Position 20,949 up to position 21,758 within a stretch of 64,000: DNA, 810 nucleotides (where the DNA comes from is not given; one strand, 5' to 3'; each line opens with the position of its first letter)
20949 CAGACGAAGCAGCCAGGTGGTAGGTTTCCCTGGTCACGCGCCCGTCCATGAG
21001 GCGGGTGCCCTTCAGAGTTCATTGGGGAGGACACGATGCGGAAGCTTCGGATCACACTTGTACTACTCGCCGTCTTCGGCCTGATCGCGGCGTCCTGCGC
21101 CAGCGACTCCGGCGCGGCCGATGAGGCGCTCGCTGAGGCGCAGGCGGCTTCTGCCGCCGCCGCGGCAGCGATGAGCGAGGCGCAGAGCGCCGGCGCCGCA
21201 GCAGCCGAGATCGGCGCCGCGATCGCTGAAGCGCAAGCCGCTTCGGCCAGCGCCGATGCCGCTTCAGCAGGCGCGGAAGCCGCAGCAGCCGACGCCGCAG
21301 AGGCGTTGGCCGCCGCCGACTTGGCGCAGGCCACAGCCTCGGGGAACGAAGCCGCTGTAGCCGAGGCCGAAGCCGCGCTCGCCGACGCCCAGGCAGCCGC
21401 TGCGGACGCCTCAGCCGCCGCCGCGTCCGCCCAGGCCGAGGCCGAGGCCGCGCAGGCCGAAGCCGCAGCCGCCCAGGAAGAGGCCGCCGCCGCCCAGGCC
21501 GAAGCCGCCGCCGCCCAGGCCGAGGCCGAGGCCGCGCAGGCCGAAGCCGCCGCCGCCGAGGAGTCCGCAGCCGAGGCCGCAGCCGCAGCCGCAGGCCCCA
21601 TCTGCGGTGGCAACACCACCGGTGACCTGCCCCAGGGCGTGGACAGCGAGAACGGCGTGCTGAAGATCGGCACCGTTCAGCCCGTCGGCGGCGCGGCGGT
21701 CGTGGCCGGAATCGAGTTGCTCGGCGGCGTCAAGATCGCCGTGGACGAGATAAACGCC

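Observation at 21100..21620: Three solute-binding lipoproteins carry 125-170-aa Ala/Glu-rich (EAAAK-like) stalks between the lipid anchor and the binding domain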

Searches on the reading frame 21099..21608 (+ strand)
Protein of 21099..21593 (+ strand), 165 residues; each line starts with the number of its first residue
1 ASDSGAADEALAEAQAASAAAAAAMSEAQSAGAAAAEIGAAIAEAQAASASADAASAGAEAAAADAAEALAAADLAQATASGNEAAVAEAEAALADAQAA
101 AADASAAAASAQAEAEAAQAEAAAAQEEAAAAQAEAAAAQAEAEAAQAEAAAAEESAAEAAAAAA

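Call 26: find_related_loci(query=A1, collection=genome_contigs, flank=3000)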
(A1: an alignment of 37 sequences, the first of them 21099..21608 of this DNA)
Query A1 (170 aa) in genome_contigs; peptide patterns used: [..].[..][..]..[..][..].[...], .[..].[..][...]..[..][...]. (x = any residue, [..] = any of these).
599 stretches matched a pattern, but none encodes a relative of the query by tblastn (E <= 1e-3).

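Call 28: predict_structure(alignment_id=A1)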
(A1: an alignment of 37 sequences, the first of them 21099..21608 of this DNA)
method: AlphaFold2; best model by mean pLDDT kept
length: 170 residues; sequences in the alignment: 37
mean_pLDDT: 91.7   pTM: 0.71
mean pLDDT of the five models: 91.7, 89.2, 88.7, 86.0, 76.8
residues with pLDDT >= 90: 116; 70-90: 48; 50-70: 5; < 50: 1
segments of 3 or more residues with pLDDT < 50: none
pLDDT, mean of each block of 10 residues (from residue 1): 74 88 86 88 94 97 98 98 98 98 97 96 92 89 93 94 79
secondary structure, 60 per line:
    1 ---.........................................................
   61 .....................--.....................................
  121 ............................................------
elements in order: H4-81 H84-164

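Call 32: fold_search(model_id=the predicted structure, library=pdb)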
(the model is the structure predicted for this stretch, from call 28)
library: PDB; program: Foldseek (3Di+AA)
matches with E <= 10: 64; with E <= 0.001: 0
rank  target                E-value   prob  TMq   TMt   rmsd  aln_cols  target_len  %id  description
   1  4bne_A                5.4e-01  1.00  0.51  0.30   2.0        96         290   18  Pacsin2 Interacts with Membranes and Actin-Filaments (released 2014-05-14)
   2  5ew5_A                6.5e-01  1.00  0.54  0.19   2.0       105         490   25  Crystal Structure of Colicin E9 In Complex with Its Immunity Protein Im9 (released 2016-07-20)
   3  4bne_B                7.2e-01  1.00  0.51  0.31   2.0        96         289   18  Pacsin2 Interacts with Membranes and Actin-Filaments (released 2014-05-14)
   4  2ysu_B                7.2e-01  0.99  0.49  0.66   2.7       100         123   25  Structure of the complex between BtuB and Colicin E2 receptor binding domain (released 2007-06-19)
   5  6ixe                  1.2e+00  0.44  0.29  0.25   5.9        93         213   19  Crystal structure of SeMet apo SH3BP5 (I41) (released 2019-03-20)
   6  7nsu_D                1.3e+00  0.99  0.54  0.23   2.1       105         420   26  ColicinE9 intact translocation complex (released 2021-08-11)
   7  6ixv_A                1.4e+00  0.44  0.33  0.26   5.2        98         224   18  Crystal structure of SH3BP5-Rab11a (released 2019-03-20)
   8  1ujw_B                1.4e+00  0.93  0.45  0.63   3.0       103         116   22  Structure of the complex between BtuB and Colicin E3 Receptor binding domain (released 2003-11-25)
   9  9hmx_A                1.6e+00  0.51  0.41  0.38  10.1       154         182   24  Structure of SteB-RipA complex from Mycobacterium tuberculosis (released 2025-07-30)
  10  2x3x_B                1.9e+00  0.77  0.39  0.26   4.4        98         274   16  structure of mouse syndapin I (crystal form 1) (released 2010-04-07)
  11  5xu0_B                1.9e+00  0.38  0.23  0.18   4.7        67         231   36  Structure of the membrane fusion protein Spr0693 from Streptococcus pneumoniae R6 (released 2018-01-24)
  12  3abh_A                2.0e+00  0.94  0.49  0.30   2.5        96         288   18  Crystal structure of the EFC/F-BAR domain of human PACSIN2/Syndapin II (2.0 A) (released 2010-04-14)
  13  1jch_A                2.0e+00  0.85  0.49  0.20   3.5       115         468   23  Crystal Structure of Colicin E3 in Complex with its Immunity Protein (released 2001-11-30)
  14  6djl_B                2.0e+00  0.41  0.34  0.27   5.1        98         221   17  Crystal structure of the Rab11 GEF SH3BP5 bound to nucleotide free Rab11A (released 2018-09-26)
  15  3q0k_A                2.1e+00  0.91  0.48  0.29   2.8        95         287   18  Crystal structure of Human PACSIN 2 F-BAR (released 2012-02-15)
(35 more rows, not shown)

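Call 34: search_protein_representatives(alignment_id=A1)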
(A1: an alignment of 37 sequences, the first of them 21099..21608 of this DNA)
Query: 37 sequences, 168 profile positions. Proteins with E-value up to 0.001 (for the whole library): 90; up to 1e-10: 16; up to 1e-30: 0. The best 90 are listed.
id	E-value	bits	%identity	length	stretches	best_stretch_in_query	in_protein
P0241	1.0e-20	90.4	-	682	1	6-154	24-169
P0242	6.4e-20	87.8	-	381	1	6-141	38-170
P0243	1.1e-19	87.1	-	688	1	4-151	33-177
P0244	2.6e-19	85.8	-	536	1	3-164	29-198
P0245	5.0e-19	84.9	-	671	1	1-155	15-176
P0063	1.4e-18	83.4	-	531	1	2-165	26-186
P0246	6.9e-18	81.2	-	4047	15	5-153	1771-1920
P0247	4.3e-16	75.4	-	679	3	36-162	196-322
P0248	1.0e-15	74.2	-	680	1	16-143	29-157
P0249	2.3e-15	73.0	-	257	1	20-142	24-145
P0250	3.4e-15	72.5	-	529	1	20-142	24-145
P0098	4.3e-15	72.1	-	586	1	2-163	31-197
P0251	1.9e-14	70.0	-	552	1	30-149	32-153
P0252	1.4e-13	67.2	-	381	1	39-165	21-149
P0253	3.5e-12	62.6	-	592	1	1-165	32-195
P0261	5.6e-09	52.2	-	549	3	4-157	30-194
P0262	9.8e-09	51.4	-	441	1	10-136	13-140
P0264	4.8e-08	49.2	-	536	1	6-157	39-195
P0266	1.3e-07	47.8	-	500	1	19-150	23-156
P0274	5.9e-07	45.6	-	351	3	48-125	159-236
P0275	7.3e-07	45.3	-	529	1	18-144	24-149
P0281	2.1e-06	43.9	-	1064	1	28-162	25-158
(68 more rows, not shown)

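Call 36: search_protein_families(library=pfam, proteins=[P0241, P0242, P0243, P0244, P0245, P0248, P0250, P0251, P0252, P0253], max_evalue=0.001)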
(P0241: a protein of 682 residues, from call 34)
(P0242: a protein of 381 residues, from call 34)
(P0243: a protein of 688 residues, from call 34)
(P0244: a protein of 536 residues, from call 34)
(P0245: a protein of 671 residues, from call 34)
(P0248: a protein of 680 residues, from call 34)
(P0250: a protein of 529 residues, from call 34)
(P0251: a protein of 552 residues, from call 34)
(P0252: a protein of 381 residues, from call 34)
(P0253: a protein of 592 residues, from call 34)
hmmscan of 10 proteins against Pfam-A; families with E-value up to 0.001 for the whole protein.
P0241 (682 aa): 1 family
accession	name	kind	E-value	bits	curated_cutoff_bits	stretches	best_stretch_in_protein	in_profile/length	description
PF00496.27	SBP_bac_5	-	2e-66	225.1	32.4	1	235-598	2-359/368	Bacterial extracellular solute-binding proteins, family 5 Middle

P0242 (381 aa): 0 families

P0243 (688 aa): 1 family
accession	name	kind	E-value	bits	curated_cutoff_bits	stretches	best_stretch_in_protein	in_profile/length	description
PF00496.27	SBP_bac_5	-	2.3e-63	215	32.4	1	243-606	2-364/368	Bacterial extracellular solute-binding proteins, family 5 Middle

P0244 (536 aa): 1 family
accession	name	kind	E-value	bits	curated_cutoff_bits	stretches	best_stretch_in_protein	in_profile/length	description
PF04069.17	OpuAC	-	8.9e-27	94.7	21.2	1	210-519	2-257/257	Substrate binding domain of ABC-type glycine betaine transport system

P0245 (671 aa): 1 family
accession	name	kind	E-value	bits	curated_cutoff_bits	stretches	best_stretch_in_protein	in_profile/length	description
PF00496.27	SBP_bac_5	-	1.7e-92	310.8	32.4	1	228-544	2-326/368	Bacterial extracellular solute-binding proteins, family 5 Middle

P0248 (680 aa): 1 family
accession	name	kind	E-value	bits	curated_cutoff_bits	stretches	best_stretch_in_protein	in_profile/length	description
PF00496.27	SBP_bac_5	-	3.2e-61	207.9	32.4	1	239-576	2-344/368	Bacterial extracellular solute-binding proteins, family 5 Middle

P0250 (529 aa): 1 family
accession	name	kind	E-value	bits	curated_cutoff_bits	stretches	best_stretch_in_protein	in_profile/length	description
PF13407.12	Peripla_BP_4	-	7.8e-14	52.3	35.1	1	219-453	19-251/258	Periplasmic binding protein domain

P0251 (552 aa): 1 family
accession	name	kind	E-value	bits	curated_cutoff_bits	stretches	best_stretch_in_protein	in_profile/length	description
PF01547.30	SBP_bac_1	-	3.9e-38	132.6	26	1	171-454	13-303/307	Bacterial extracellular solute-binding protein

P0252 (381 aa): 0 families

P0253 (592 aa): 1 family
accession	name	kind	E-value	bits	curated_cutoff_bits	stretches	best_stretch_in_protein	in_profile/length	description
PF01547.30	SBP_bac_1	-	6e-28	99.2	26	1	244-489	40-296/307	Bacterial extracellular solute-binding protein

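Call 37: search_protein_families(library=pfam, proteins=[P0261, P0262, P0264, P0266, P0274, P0275, P0281], max_evalue=0.001)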
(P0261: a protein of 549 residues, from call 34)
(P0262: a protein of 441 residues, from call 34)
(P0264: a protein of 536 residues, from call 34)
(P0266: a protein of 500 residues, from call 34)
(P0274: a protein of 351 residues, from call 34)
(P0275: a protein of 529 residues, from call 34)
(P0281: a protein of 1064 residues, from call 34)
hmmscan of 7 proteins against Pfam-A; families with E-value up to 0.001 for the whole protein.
P0261 (549 aa): 1 family
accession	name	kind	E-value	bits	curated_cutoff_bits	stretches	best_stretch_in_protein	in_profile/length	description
PF13407.12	Peripla_BP_4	-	3.6e-17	63.2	35.1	1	256-498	16-253/258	Periplasmic binding protein domain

P0262 (441 aa): 0 families

P0264 (536 aa): 1 family
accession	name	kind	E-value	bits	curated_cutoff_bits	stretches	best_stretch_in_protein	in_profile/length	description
PF09084.16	NMT1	-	2.5e-28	99.9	20.5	1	238-442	8-216/216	NMT1/THI5 like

P0266 (500 aa): 0 families

P0274 (351 aa): 0 families

P0275 (529 aa): 2 families
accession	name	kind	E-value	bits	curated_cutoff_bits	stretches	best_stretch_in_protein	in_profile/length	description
PF01547.30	SBP_bac_1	-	2e-33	117.2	26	1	162-455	7-306/307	Bacterial extracellular solute-binding protein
PF13416.11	SBP_bac_8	-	1e-21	78.4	27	1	171-460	4-254/279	Bacterial extracellular solute-binding protein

P0281 (1064 aa): 2 families
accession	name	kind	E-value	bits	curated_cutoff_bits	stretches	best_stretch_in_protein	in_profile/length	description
PF05193.26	Peptidase_M16_C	-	6.6e-31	108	23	2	342-411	1-73/181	Peptidase M16 inactive domain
PF00675.25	Peptidase_M16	-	2.8e-27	95.9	22.3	1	186-304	6-117/149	Insulinase (Peptidase family M16)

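Call 46: search_protein_families(library=ncbifam, proteins=[P0262, P0266, P0242, P0252, P0274, P0281], max_evalue=0.001)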
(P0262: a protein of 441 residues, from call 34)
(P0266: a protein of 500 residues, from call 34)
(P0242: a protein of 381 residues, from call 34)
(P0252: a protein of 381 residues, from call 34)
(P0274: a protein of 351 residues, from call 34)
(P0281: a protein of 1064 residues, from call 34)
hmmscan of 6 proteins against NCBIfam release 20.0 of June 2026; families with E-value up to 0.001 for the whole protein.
P0262 (441 aa): 1 family
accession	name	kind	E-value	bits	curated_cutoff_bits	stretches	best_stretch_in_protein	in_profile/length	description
NF007449.0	PRK10014.1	subfamily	3.6e-05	23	310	1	163-262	77-177/342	Mal regulon transcriptional regulator MalI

P0266 (500 aa): 0 families

P0242 (381 aa): 0 families

P0252 (381 aa): 0 families

P0274 (351 aa): 1 family
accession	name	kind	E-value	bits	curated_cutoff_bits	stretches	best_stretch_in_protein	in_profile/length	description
NF050131.1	BGluronaseAbsR1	equivalog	0.00042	19.4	650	1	259-346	276-356/361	beta-glucuronidase AbsR1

P0281 (1064 aa): 5 families
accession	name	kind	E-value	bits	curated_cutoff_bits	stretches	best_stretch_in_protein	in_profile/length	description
NF047421.1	YfmH_fam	equivalog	4.7e-19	68.9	250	1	212-377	61-213/425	EF-P 5-aminopentanol modification-associated protein YfmH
TIGR02110.1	PQQ_syn_pqqF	equivalog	8e-17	61.2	320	1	174-393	4-218/697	pyrroloquinoline quinone biosynthesis protein PqqF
NF011681.0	PRK15101.1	equivalog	1.7e-16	59.5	765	1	175-388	49-258/961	pitrilysin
NF047422.1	YfmF_fam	equivalog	2.4e-13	49.8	285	2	217-382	37-213/412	EF-P 5-aminopentanol modification-associated protein YfmF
NF005844.0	PRK07764.1-3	equivalog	0.00018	20.5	964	1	3-153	350-477/841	DNA polymerase III subunit gamma and tau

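Call 49: find_homologous_proteins(query=A1, max_evalue=0.001)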
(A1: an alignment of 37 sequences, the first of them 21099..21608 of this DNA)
Query A1 (37 sequences) (170 aa, profile of the alignment): 10 proteins with E <= 0.001 among 8000 candidates.
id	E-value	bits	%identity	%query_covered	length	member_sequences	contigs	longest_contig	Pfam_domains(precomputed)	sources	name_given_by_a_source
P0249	7.3e-15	73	-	-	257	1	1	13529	-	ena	-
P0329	7.0e-12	63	-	-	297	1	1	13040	PF01547.31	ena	-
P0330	2.3e-10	58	-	-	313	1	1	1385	PF01547.31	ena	-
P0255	7.0e-10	57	-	-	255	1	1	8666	-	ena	-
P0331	1.5e-9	56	56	9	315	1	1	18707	PF12450.14,PF00092.35,PF13519.13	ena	-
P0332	2.8e-7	48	-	-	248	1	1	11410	-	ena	-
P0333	1.8e-5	42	-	-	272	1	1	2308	-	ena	-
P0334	2.9e-5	42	-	-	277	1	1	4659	PF01547.31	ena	-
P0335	4.6e-5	41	40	18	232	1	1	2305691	-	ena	-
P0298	2.1e-4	39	39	21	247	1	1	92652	-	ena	-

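Call 50: search_solved_structures(query=A1, max_evalue=1)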
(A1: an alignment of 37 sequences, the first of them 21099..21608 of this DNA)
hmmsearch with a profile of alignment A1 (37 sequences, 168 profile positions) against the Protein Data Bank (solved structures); distinct sequences matched with E-value up to 1: 1.
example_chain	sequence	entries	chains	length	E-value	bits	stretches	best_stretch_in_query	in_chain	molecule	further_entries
1jcc_A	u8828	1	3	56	0.014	18.3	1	120-160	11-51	MAJOR OUTER MEMBRANE LIPOPROTEIN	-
